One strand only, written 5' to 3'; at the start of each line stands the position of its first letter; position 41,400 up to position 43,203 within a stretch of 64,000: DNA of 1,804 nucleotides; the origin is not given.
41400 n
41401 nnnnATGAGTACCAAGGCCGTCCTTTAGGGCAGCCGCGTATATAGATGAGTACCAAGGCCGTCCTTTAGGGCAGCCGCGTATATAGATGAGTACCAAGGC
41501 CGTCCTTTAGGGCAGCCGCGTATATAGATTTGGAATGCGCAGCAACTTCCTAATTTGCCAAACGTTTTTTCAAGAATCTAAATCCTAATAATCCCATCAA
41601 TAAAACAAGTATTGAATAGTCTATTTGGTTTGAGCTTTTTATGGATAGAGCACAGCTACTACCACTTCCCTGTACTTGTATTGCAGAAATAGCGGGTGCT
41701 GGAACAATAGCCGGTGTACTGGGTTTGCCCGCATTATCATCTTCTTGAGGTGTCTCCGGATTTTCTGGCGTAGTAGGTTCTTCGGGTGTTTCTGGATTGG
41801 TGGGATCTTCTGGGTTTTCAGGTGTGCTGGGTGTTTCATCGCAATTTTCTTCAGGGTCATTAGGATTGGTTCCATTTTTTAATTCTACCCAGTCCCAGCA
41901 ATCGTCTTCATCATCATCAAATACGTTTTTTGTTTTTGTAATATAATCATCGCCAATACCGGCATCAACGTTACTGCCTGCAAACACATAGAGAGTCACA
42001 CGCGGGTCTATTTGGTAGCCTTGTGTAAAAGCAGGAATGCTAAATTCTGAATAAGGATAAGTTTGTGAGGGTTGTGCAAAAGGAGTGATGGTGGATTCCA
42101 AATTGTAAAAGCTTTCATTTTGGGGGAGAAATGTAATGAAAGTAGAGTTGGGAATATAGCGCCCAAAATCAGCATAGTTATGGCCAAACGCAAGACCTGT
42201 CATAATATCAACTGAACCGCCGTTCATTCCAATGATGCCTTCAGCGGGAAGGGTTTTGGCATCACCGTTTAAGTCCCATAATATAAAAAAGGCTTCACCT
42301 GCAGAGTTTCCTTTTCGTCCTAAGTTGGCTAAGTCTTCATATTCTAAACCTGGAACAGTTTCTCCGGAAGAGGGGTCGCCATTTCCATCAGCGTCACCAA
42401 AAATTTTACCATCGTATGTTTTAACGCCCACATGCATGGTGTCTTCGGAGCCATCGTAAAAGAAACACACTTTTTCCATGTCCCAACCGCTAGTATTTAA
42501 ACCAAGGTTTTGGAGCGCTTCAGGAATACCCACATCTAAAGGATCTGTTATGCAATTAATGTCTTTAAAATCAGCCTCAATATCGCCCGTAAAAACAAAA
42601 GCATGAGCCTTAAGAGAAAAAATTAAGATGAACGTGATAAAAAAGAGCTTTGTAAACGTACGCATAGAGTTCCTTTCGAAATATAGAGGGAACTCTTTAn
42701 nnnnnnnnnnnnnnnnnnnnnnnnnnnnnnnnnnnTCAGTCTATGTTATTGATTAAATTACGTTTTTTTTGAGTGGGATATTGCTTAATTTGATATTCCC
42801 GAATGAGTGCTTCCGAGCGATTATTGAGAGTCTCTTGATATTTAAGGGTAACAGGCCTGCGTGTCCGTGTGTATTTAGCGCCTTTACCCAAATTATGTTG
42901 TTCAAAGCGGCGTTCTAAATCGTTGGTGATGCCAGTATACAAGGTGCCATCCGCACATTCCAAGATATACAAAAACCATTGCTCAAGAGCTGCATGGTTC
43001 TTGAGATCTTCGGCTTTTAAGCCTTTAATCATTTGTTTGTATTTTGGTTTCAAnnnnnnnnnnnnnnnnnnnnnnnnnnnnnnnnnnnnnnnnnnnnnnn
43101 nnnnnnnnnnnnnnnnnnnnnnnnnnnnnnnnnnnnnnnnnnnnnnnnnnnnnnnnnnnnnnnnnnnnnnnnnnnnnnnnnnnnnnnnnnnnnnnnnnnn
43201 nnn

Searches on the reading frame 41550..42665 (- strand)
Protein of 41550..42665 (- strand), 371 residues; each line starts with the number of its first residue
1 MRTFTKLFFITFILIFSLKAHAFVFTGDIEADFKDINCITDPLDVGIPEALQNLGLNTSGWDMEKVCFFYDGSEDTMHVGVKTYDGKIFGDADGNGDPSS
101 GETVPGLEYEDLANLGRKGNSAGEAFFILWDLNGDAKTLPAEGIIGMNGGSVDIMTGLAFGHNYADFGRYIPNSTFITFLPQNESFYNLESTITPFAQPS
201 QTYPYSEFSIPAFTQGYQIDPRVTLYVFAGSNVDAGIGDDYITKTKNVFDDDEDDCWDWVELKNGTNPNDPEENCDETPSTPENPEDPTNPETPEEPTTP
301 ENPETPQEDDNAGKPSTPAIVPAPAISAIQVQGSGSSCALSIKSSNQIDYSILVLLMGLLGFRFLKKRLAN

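Call 3: search_protein_families(library=pfam, proteins=[window:41550-42665:-], max_evalue=1)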
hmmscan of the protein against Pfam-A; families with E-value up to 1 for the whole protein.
window:41550-42665:- (371 aa): 0 families

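Call 71: search_protein_families(library=phrogs, proteins=[window:41550-42665:-], max_evalue=0.01)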
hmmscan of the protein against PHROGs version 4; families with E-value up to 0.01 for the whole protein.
window:41550-42665:- (371 aa): 1 family
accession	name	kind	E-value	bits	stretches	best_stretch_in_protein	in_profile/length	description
phrog_31248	-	unknown function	0.0002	22.2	1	245-324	50-121/200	-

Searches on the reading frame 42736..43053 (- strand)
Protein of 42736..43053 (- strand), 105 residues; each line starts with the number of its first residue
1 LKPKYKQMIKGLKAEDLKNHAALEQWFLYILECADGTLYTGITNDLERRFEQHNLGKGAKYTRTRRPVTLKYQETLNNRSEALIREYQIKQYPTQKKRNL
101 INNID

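Call 3: search_protein_families(library=pfam, proteins=[window:42736-43053:-], max_evalue=1)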
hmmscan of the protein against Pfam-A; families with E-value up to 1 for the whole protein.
window:42736-43053:- (105 aa): 1 family
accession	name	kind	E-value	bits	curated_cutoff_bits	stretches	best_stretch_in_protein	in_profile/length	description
PF01541.30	GIY-YIG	-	6e-19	68.6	22.6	1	25-95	1-74/78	GIY-YIG catalytic domain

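Call 4: search_protein_families(library=padloc, proteins=[window:42736-43053:-], max_evalue=1)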
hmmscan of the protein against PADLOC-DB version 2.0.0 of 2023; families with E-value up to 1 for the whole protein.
window:42736-43053:- (105 aa): 0 families

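Call 5: search_protein_families(library=ncbifam, proteins=[window:42736-43053:-], max_evalue=1)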
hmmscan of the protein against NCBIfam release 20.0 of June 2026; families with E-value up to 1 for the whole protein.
window:42736-43053:- (105 aa): 0 families

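Call 14: find_homologous_proteins(query=window:42736-43053:-, max_evalue=0.001)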
Query window:42736-43053:- (105 aa): 2465 proteins with E <= 0.001 among 2468 candidates; the best 120 are listed.
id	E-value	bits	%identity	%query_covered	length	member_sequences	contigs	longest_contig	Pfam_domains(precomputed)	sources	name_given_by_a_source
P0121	4.9e-59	214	100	93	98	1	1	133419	PF01541.31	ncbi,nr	ncbi:GIY-YIG nuclease family protein [bacterium]|nr:GIY-YIG nuclease family protein [bacterium]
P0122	2.5e-32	129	58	98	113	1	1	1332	PF01541.31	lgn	-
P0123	2.0e-31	126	62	97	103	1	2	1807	PF01541.31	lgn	-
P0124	2.1e-31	126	57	96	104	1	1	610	PF01541.31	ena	-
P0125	3.1e-31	125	62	96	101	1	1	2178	PF01541.31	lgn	-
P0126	4.8e-31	124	61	97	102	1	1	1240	PF01541.31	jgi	jgi:putative endonuclease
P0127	7.1e-31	124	58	97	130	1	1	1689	PF01541.31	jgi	jgi:putative endonuclease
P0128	1.0e-30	123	58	96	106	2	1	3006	PF01541.31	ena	-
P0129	1.7e-30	123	54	97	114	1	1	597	PF01541.31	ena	-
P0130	2.0e-30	122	59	95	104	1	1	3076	PF01541.31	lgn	-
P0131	3.2e-30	122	57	95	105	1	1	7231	PF01541.31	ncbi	-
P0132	6.0e-30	121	56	96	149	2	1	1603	PF01541.31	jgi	jgi:putative endonuclease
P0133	6.7e-30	121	66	78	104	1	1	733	PF01541.31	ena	-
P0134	7.6e-30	121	55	96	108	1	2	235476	PF01541.31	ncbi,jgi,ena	-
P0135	9.5e-30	120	56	100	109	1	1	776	PF01541.31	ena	-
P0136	1.2e-29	120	50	100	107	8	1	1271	PF01541.31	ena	-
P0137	1.6e-29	120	52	99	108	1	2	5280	PF01541.31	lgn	-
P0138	1.7e-29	119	54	97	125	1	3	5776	PF01541.31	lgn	-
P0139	2.5e-29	119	55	98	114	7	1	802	PF01541.31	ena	-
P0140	2.6e-29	119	55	98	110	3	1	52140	PF01541.31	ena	-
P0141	2.8e-29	119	55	98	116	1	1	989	PF01541.31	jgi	jgi:putative endonuclease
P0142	3.5e-29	118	59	96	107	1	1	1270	PF01541.31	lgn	-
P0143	5.7e-29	118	58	92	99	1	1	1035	PF01541.31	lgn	-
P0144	6.1e-29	118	67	74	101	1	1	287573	PF01541.31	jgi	jgi:predicted GIY-YIG superfamily endonuclease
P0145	6.8e-29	118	51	97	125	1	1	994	PF01541.31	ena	-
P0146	8.4e-29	117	60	90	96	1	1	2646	PF01541.31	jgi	jgi:putative endonuclease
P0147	9.4e-29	117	69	73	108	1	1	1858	PF01541.31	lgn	-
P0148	9.9e-29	117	61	95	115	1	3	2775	PF01541.31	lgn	-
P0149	9.9e-29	117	53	98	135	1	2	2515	PF01541.31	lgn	-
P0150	1.1e-28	117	60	90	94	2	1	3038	PF01541.31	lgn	-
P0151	1.2e-28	117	58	96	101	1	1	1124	PF01541.31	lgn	-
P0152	1.5e-28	116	53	98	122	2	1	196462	PF01541.31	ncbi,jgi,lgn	-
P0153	1.8e-28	116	60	95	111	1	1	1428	PF01541.31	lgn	-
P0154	2.0e-28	116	57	97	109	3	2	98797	PF01541.31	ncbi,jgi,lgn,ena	-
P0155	2.2e-28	116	56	98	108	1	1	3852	PF01541.31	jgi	jgi:putative endonuclease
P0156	2.6e-28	116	54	99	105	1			PF01541.31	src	-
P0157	2.9e-28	116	68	75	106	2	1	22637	PF01541.31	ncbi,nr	ncbi:MAG: GIY-YIG nuclease family protein [Candidatus Omnitrophica bacterium]|nr:GIY-YIG nuclease fa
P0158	3.0e-28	115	58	87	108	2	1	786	PF01541.31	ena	-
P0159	3.5e-28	115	55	98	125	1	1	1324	PF01541.31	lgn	-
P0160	3.6e-28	115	55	96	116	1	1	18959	PF01541.31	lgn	-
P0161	3.8e-28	115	52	98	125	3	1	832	PF01541.31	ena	-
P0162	3.9e-28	115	53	99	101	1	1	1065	PF01541.31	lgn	-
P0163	4.0e-28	115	63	89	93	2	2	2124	PF01541.31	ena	-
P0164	4.7e-28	115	52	98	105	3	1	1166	PF01541.31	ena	-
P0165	5.0e-28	115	51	99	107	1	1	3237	PF01541.31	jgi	jgi:putative endonuclease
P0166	6.0e-28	114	52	96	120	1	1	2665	PF01541.31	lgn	-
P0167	6.6e-28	114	62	89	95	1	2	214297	PF01541.31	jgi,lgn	-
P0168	7.2e-28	114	55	98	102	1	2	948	PF01541.31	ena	-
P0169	8.7e-28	114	54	96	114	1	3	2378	PF01541.31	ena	-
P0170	1.1e-27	114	52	96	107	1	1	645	PF01541.31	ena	-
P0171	1.1e-27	114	68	74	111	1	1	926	PF01541.31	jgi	jgi:putative endonuclease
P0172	1.9e-27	113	53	98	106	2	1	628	PF01541.31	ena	-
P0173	2.0e-27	113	59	92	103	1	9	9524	PF01541.31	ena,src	-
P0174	2.3e-27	113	56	97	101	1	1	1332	PF01541.31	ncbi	-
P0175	2.8e-27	112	68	74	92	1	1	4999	PF01541.31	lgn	-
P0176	4.2e-27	112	54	98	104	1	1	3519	PF01541.31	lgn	-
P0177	4.4e-27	112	52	96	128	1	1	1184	PF01541.31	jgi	jgi:putative endonuclease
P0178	4.6e-27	112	53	98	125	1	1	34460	PF01541.31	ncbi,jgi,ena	-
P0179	4.6e-27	112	57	85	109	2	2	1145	PF01541.31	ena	-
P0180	5.5e-27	111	55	97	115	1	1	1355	PF01541.31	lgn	-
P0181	7.0e-27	111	51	97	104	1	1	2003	PF01541.31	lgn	-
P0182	8.5e-27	111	62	90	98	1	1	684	PF01541.31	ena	-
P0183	9.1e-27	111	58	87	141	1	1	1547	PF01541.31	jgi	jgi:putative endonuclease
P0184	9.7e-27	111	51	100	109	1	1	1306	PF01541.31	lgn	-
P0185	1.1e-26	110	58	91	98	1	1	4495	PF01541.31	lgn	-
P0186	1.1e-26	110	62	74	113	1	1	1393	PF01541.31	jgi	jgi:predicted GIY-YIG superfamily endonuclease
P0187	1.1e-26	110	52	99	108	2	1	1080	PF01541.31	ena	-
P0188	1.2e-26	110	66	75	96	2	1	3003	PF01541.31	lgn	-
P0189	1.3e-26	110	54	96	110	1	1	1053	PF01541.31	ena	-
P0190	1.3e-26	110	63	76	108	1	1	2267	PF01541.31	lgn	-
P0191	1.8e-26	110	53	98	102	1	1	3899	PF01541.31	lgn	-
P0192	2.0e-26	110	61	76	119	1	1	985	PF01541.31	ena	-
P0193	2.3e-26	109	52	96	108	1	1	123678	PF01541.31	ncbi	-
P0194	2.5e-26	109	51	98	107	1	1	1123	PF01541.31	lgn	-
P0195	2.5e-26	109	55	96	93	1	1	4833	PF01541.31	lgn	-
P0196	2.7e-26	109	67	72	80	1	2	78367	PF01541.31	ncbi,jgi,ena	-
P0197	2.8e-26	109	65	73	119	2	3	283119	PF01541.31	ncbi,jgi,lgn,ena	-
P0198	2.9e-26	109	49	98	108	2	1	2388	PF01541.31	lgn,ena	-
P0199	3.0e-26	109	50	98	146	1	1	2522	PF01541.31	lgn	-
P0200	3.1e-26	109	52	98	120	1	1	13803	PF01541.31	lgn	-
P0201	3.5e-26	109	49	98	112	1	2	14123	PF01541.31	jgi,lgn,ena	-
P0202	3.7e-26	109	53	96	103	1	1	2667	PF01541.31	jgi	jgi:putative endonuclease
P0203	3.8e-26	109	63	74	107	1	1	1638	PF01541.31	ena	-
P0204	3.8e-26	109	52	99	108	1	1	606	PF01541.31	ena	-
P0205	4.5e-26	108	63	76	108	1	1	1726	PF01541.31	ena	-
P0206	4.8e-26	108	59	89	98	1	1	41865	PF01541.31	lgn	-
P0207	5.4e-26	108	51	96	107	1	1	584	PF01541.31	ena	-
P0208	6.0e-26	108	51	98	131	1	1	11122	PF01541.31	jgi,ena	-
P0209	6.5e-26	108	51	98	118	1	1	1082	PF01541.31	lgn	-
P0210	7.2e-26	108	55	95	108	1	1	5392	PF01541.31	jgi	jgi:putative endonuclease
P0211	7.9e-26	108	66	72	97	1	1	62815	PF01541.31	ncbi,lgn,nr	ncbi:MAG: GIY-YIG nuclease family protein [Candidatus Omnitrophica bacterium]|nr:GIY-YIG nuclease fa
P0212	9.9e-26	107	56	95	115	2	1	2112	PF01541.31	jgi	jgi:putative endonuclease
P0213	1.0e-25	107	52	96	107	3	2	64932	PF01541.31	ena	-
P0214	1.0e-25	107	56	86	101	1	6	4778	PF01541.31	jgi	jgi:putative endonuclease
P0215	1.1e-25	107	49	96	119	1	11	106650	PF01541.31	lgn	-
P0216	1.1e-25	107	51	97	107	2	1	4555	PF01541.31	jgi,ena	-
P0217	1.1e-25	107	51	97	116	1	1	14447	PF01541.31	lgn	-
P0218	1.1e-25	107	61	80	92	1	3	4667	PF01541.31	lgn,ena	-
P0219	1.1e-25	107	50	98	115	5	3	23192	PF01541.31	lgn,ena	-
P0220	1.2e-25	107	63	74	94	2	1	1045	PF01541.31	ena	-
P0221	1.2e-25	107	64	73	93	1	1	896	PF01541.31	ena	-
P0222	1.2e-25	107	55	90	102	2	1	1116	PF01541.31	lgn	-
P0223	1.5e-25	107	55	90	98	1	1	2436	PF01541.31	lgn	-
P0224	1.9e-25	106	49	99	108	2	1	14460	PF01541.31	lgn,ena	-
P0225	1.9e-25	106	63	76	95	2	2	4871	PF01541.31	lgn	-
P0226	2.0e-25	106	62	90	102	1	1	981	PF01541.31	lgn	-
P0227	2.1e-25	106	52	98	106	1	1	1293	PF01541.31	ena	-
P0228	2.1e-25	106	50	96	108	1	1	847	PF01541.31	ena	-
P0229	2.4e-25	106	64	73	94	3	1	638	PF01541.31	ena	-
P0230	2.5e-25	106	64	74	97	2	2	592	PF01541.31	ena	-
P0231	2.6e-25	106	53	92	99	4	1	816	PF01541.31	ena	-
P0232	2.6e-25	106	53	95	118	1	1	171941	PF01541.31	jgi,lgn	jgi:putative endonuclease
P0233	2.7e-25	106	56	82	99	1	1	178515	PF01541.31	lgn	-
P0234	2.7e-25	106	56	85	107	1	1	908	PF01541.31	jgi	jgi:predicted GIY-YIG superfamily endonuclease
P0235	2.8e-25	106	51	96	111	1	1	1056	PF01541.31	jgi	jgi:predicted GIY-YIG superfamily endonuclease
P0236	2.9e-25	106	50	98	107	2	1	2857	PF01541.31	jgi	jgi:putative endonuclease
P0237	3.3e-25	106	56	84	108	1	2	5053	PF01541.31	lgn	-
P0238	3.6e-25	106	60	77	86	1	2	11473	PF01541.31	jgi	jgi:putative endonuclease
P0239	3.8e-25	106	56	90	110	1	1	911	PF01541.31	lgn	-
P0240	4.1e-25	105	57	89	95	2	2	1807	PF01541.31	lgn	-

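Call 45: find_encoding_contigs(protein=P0134, flank=3000, max_places=2)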
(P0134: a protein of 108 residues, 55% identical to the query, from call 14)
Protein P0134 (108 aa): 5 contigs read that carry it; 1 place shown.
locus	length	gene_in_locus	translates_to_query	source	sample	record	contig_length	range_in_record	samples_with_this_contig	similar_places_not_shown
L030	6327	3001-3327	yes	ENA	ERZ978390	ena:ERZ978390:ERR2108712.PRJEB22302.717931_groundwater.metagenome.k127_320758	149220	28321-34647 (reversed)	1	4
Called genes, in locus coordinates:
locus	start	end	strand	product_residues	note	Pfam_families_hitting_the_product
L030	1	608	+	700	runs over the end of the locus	-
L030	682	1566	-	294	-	PF00849:PseudoU_synth_2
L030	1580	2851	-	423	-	PF00083:Sugar_tr, PF01306:LacY_symp (faint), PF05977:MFS_3 (faint), PF07690:MFS_1, PF12832:MFS_1_like, PF13347:MFS_2 (weak), PF07690:MFS_1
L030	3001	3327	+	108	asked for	PF01541:GIY-YIG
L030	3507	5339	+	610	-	PF00009:GTP_EFTU, PF01926:MMR_HSR1 (weak), PF22042:EF-G_D2 (weak), PF03144:GTP_EFTU_D2, PF00679:EFG_C, PF21018:BipA_C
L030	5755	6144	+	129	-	PF09990:DUF2231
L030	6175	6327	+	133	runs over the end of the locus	PF09969:DUF2203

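Call 46: find_encoding_contigs(protein=P0144, flank=3000, max_places=2)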
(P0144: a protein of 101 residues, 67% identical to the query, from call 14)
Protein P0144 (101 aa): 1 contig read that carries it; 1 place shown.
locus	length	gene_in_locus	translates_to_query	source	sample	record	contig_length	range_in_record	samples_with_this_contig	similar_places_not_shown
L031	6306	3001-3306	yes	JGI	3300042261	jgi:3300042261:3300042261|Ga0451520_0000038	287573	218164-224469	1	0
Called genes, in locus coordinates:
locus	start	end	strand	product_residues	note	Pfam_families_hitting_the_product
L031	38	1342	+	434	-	PF02934:GatB_N, PF02637:GatB_Yqey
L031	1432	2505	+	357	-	PF00814:TsaD, PF22521:HypF_C_2 (weak)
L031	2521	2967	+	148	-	PF02308:MgtC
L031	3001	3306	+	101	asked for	PF01541:GIY-YIG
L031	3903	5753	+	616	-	PF00005:ABC_tran, PF02463:SMC_N (faint), PF13401:AAA_22 (faint), PF12848:ABC_tran_Xtn, PF00005:ABC_tran, PF13304:AAA_21 (weak)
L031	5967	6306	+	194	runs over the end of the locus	-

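Call 47: find_encoding_contigs(protein=P0152, flank=3000, max_places=2)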
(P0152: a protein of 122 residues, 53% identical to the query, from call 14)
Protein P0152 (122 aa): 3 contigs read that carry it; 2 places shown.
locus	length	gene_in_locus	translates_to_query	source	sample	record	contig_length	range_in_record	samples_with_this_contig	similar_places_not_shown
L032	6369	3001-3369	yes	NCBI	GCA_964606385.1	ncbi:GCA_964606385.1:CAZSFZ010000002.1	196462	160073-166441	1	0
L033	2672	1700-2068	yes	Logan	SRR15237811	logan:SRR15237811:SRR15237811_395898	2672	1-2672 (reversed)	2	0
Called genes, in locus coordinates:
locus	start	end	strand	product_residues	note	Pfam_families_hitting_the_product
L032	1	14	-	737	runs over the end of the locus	PF04760:IF2_N, PF00009:GTP_EFTU, PF01926:MMR_HSR1, PF22042:EF-G_D2, PF03144:GTP_EFTU_D2 (faint), PF11987:IF-2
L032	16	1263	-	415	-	PF08529:NusA_N, PF00575:S1, PF13184:KH_NusA_1st, PF26594:KH_NusA_2nd, PF14520:HHH_5, PF00633:HHH (weak)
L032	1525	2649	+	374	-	PF00557:Peptidase_M24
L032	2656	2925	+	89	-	-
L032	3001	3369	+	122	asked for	PF01541:GIY-YIG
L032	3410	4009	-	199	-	-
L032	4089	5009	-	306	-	PF02621:VitK2_biosynth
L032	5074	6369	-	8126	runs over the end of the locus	-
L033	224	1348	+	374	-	PF00557:Peptidase_M24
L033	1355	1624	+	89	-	-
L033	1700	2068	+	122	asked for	PF01541:GIY-YIG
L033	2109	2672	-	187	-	?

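Call 70: search_solved_structures(query=window:42736-43032:-, max_evalue=0.01, show_alignments=1)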
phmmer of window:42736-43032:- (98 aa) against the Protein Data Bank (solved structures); distinct sequences matched with E-value up to 0.01: 2.
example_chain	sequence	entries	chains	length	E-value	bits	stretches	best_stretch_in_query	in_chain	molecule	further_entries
1zg2_A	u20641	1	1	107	3.7e-17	65.2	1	19-95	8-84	Hypothetical UPF0213 protein BH0048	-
1ywl_A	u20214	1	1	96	1.1e-13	54.1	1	19-92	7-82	Hypothetical UPF0213 protein EF2693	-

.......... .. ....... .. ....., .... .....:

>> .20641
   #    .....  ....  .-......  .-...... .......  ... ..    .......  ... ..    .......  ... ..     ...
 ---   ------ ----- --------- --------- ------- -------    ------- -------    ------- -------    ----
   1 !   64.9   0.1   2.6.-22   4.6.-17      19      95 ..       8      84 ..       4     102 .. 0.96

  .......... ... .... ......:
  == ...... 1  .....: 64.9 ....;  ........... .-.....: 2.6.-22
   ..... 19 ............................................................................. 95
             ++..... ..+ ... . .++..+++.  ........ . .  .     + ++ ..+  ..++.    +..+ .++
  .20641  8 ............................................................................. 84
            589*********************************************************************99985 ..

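Call 71: search_protein_families(library=phrogs, proteins=[window:42736-43032:-], max_evalue=0.01)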
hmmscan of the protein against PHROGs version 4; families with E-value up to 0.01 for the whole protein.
window:42736-43032:- (98 aa): 1 family
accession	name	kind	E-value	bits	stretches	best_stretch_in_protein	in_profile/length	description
phrog_35456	-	unknown function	0.0067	17.2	1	19-88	7-79/189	-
